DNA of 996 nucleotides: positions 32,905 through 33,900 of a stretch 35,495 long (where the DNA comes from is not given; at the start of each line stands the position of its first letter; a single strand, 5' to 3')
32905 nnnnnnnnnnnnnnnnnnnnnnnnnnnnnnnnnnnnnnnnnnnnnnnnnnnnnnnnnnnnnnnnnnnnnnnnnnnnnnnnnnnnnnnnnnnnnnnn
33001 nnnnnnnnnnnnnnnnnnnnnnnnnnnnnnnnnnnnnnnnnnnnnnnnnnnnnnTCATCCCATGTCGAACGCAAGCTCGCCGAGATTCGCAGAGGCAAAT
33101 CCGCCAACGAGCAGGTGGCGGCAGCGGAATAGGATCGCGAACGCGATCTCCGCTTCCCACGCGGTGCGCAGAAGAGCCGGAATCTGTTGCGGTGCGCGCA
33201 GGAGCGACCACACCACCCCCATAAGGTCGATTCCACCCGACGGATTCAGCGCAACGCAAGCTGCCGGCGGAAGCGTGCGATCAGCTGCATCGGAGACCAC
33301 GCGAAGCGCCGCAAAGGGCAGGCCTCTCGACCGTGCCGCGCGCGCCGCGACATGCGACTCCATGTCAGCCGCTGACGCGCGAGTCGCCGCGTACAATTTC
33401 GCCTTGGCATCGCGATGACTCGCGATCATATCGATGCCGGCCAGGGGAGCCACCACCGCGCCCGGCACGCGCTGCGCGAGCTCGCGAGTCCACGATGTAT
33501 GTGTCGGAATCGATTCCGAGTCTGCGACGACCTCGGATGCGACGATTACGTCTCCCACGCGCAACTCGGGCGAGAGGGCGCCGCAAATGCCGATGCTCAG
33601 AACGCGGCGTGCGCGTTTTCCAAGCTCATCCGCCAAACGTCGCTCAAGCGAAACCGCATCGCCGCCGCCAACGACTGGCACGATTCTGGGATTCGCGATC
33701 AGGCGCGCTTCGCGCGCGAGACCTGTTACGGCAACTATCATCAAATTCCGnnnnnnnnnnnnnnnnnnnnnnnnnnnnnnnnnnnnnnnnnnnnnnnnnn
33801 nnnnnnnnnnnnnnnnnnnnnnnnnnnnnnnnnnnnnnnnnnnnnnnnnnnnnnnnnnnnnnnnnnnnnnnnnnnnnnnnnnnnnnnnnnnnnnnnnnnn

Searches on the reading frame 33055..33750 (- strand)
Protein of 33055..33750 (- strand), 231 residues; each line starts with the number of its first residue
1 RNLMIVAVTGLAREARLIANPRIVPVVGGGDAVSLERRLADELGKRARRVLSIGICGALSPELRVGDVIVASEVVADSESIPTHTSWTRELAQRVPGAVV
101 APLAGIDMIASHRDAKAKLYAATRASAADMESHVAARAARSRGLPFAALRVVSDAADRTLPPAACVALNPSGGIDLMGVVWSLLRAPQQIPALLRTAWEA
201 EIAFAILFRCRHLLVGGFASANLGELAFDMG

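Call 9: search_protein_families(library=pfam, proteins=[window:33055-33750:-], max_evalue=0.001)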
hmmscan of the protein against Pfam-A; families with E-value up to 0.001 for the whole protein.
window:33055-33750:- (231 aa): 1 family
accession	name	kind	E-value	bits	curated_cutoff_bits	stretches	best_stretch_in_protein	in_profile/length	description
PF01048.26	PNP_UDP_1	-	4.6e-17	62.6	25.1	1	32-157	56-201/233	Phosphorylase superfamily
